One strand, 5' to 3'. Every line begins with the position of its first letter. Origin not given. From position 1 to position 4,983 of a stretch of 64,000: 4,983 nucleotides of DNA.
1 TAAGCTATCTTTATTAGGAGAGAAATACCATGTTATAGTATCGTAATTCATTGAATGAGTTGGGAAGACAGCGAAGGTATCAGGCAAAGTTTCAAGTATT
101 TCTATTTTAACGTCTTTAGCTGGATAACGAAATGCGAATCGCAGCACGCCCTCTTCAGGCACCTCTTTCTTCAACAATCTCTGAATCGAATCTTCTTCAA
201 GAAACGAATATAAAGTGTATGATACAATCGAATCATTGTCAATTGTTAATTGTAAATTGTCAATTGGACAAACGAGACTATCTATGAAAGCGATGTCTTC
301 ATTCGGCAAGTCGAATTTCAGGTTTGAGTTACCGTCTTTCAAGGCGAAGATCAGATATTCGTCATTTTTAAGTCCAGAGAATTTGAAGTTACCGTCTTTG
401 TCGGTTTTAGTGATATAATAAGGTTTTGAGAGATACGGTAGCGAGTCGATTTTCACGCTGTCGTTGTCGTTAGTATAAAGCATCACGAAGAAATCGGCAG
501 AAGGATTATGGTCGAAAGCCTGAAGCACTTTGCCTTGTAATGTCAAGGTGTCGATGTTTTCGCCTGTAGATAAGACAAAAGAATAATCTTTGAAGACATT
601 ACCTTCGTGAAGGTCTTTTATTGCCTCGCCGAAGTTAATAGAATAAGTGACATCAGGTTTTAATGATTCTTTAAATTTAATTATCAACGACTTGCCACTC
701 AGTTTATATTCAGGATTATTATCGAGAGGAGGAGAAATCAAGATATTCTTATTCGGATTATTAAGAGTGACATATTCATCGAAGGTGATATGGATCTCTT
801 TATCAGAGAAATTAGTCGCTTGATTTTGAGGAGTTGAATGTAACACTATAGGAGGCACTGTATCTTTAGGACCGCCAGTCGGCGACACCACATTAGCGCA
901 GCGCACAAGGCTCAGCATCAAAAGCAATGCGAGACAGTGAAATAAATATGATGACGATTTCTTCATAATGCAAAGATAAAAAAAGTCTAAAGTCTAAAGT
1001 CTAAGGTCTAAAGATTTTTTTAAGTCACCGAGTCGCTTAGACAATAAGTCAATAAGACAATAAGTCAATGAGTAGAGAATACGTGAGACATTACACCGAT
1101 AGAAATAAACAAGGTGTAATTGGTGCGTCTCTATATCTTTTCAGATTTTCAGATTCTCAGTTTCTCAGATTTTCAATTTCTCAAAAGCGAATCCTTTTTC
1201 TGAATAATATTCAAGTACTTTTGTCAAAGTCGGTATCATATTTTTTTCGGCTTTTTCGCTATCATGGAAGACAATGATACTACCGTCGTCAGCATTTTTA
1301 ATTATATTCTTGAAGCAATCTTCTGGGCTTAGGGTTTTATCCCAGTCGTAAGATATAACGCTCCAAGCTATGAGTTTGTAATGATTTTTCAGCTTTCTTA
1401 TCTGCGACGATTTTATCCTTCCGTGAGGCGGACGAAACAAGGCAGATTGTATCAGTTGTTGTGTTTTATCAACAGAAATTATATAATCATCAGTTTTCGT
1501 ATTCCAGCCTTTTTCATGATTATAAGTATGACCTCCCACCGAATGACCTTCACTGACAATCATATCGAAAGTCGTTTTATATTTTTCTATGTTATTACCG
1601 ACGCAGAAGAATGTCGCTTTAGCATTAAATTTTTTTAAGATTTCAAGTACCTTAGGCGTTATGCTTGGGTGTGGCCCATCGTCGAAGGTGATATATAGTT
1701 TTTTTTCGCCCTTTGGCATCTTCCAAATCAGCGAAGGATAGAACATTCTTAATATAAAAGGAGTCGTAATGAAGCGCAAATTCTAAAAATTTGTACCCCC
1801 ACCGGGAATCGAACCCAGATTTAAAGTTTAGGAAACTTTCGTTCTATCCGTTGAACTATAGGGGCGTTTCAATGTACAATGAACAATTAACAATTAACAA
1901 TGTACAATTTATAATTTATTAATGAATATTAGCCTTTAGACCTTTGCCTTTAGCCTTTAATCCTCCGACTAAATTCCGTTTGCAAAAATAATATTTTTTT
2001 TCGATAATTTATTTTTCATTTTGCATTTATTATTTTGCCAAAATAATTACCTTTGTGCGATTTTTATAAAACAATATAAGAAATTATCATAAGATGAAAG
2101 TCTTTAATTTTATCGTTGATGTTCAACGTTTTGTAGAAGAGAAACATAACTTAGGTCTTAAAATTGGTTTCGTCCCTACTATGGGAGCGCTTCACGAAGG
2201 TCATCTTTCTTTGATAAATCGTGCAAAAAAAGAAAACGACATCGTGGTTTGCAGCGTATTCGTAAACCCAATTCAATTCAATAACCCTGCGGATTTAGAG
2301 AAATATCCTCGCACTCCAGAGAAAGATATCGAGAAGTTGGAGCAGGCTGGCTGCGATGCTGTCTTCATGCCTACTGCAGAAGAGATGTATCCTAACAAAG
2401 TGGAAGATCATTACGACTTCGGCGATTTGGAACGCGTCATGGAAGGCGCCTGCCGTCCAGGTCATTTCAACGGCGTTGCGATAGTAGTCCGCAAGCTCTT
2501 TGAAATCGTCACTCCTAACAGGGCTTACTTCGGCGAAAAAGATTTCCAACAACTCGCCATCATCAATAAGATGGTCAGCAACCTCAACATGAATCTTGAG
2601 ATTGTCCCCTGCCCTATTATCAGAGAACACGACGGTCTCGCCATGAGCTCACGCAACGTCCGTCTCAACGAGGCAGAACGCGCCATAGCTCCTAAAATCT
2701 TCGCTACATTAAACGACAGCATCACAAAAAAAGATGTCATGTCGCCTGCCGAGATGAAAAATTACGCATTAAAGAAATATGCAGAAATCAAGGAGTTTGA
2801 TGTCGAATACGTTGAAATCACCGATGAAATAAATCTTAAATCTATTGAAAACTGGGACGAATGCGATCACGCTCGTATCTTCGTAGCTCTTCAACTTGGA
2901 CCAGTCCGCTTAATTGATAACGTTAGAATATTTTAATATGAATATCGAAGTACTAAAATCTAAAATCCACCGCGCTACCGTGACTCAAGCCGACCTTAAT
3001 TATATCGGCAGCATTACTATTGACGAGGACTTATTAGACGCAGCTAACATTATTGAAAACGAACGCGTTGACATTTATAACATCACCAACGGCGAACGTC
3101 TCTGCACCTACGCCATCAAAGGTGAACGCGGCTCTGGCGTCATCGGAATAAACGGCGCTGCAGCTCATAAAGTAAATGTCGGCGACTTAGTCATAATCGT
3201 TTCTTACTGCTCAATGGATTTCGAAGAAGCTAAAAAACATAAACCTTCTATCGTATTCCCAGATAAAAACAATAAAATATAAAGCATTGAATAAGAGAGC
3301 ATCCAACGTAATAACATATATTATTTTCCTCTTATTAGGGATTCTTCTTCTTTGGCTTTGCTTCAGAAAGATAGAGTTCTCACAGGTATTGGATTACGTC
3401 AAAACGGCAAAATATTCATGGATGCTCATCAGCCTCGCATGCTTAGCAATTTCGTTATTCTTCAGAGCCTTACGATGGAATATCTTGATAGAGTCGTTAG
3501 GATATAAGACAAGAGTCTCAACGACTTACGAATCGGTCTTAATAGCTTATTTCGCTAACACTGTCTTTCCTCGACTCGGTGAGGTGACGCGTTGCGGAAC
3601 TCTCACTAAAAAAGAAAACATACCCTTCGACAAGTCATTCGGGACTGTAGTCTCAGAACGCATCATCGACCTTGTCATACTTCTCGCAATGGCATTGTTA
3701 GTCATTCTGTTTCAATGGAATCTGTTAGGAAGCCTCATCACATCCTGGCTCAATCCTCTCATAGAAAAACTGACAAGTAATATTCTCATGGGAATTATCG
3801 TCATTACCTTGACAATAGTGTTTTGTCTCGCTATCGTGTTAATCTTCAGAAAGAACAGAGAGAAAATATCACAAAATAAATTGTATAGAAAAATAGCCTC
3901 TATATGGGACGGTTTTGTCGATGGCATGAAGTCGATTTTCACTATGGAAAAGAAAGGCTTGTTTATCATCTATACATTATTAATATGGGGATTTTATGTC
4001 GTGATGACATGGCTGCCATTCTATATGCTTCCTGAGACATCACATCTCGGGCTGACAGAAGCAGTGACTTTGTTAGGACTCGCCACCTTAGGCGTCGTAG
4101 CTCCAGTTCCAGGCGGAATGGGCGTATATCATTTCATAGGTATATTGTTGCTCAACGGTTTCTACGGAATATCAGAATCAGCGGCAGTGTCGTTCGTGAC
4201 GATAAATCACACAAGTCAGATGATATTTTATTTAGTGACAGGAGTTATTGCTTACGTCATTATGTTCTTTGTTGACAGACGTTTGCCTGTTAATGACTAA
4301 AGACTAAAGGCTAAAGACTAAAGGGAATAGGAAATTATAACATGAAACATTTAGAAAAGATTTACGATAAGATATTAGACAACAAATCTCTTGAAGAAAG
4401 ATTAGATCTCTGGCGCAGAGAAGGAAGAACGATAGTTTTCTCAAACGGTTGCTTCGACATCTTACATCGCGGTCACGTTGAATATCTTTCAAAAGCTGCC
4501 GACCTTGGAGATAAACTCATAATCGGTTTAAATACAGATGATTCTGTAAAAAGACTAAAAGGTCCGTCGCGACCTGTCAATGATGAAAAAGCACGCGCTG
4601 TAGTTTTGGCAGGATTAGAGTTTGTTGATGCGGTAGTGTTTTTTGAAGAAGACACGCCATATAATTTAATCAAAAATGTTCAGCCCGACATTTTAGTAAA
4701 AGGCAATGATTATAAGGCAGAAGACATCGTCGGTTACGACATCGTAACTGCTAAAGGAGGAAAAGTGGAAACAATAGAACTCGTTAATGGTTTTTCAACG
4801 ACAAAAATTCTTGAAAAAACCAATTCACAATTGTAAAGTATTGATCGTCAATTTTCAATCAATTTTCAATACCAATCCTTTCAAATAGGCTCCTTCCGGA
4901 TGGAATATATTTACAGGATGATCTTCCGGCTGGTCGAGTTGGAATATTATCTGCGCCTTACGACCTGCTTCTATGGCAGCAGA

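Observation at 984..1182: Modular intergenic repeat family: short word tracts plus a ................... hairpin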

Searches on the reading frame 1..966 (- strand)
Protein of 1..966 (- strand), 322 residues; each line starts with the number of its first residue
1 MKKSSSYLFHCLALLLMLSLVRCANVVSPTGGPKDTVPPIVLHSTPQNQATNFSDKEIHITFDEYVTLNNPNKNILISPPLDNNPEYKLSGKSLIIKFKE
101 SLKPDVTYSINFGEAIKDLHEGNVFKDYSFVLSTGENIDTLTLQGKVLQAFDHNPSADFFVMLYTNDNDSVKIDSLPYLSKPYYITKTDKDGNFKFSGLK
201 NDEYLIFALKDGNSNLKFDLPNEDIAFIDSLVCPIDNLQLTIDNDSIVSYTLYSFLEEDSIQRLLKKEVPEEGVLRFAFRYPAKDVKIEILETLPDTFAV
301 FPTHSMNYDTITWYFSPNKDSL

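Call 24: search_protein_families(library=pfam, proteins=[window:1-966:-])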
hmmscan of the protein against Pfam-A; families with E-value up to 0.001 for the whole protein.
window:1-966:- (322 aa): 1 family
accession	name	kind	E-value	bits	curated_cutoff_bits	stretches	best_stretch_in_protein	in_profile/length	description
PF13205.12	Big_5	-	8.2e-19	68.7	23.6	1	35-130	1-101/105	Bacterial Ig-like domain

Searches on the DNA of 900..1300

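Call 12: search_rna_families(source=window, start=900, end=1300, threshold=evalue, max_evalue=10)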
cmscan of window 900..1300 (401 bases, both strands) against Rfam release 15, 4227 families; matches with E-value up to 10: 6.
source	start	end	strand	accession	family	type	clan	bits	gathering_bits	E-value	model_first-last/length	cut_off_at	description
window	1041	1125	-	RF02846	Ref84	Gene; antisense;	-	18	52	9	1-87/87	no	Enterococcus sRNA 84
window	968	1038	-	RF03650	mir-1290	Gene; miRNA;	-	17.8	82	0.67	1-76/76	no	mir-1290 microRNA precursor family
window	1023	1109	-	RF01935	bxd_7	Gene; lncRNA;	-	14.7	60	3.1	1-66/66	no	Bithoraxoid conserved region 7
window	975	1026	+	RF03948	mir-5045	Gene; miRNA;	-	14.6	80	4.6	1-57/57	no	mir-5045 microRNA precursor family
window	932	989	+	RF02539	SNOR75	Gene; snRNA; snoRNA; CD-box;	-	14.6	50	6.9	1-87/87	no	Plant small nucleolar RNA SNOR75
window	1190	1273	-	RF02192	TCL6_2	Gene; lncRNA;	-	13.3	45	6.6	61-126/126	no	T-cell leukemia/lymphoma 6 conserved region 2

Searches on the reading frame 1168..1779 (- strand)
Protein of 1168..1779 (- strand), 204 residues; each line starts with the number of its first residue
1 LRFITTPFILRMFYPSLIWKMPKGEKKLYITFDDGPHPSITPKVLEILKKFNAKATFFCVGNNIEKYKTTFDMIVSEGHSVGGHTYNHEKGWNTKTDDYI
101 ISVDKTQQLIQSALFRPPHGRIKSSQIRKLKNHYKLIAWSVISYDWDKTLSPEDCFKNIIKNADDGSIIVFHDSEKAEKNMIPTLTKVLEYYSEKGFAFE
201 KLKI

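Call 24: search_protein_families(library=pfam, proteins=[window:1168-1779:-])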
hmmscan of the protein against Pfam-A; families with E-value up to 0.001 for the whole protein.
window:1168-1779:- (204 aa): 1 family
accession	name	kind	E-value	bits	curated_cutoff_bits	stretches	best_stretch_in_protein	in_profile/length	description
PF01522.26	Polysacc_deac_1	-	7.8e-27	94.1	23.1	1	22-131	3-117/124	Polysaccharide deacetylase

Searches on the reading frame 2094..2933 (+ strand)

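Call 90: search_protein_families(library=pfam, proteins=[window:2094-2933:+])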
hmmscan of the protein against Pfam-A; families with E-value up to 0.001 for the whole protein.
window:2094-2933:+ (280 aa): 1 family
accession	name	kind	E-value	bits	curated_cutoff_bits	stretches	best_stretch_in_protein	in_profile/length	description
PF02569.21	Pantoate_ligase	-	1.2e-100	336.5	20.7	1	3-277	2-267/268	Pantoate-beta-alanine ligase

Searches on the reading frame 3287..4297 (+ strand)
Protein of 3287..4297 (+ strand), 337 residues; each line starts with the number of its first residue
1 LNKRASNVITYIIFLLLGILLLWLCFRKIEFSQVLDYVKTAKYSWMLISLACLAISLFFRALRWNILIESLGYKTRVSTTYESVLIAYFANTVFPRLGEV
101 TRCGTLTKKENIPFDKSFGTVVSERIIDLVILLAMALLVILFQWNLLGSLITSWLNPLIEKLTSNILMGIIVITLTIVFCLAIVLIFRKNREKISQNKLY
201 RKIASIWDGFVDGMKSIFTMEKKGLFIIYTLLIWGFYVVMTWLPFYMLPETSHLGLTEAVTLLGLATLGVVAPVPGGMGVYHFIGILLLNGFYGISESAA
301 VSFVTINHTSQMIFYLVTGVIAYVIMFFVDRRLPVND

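Call 24: search_protein_families(library=pfam, proteins=[window:3287-4297:+])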
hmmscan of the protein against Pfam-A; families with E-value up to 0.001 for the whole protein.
window:3287-4297:+ (337 aa): 1 family
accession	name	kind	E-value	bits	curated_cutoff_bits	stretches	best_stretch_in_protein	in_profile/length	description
PF03706.18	LPG_synthase_TM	-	2.1e-46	159.2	33.4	1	13-319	3-302/302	Lysylphosphatidylglycerol synthase TM region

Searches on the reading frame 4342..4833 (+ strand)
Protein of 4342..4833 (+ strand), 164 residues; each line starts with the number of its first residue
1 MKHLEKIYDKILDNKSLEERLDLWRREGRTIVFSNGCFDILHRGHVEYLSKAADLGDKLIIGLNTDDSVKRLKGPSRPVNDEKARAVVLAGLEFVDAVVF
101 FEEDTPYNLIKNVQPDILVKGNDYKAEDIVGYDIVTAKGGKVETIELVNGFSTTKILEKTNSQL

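Call 90: search_protein_families(library=pfam, proteins=[window:4342-4833:+])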
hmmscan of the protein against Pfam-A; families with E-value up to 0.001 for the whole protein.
window:4342-4833:+ (164 aa): 1 family
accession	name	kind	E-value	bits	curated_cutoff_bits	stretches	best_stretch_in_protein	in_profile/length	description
PF01467.32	CTP_transf_like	-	1.1e-17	64.9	21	1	35-156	3-130/133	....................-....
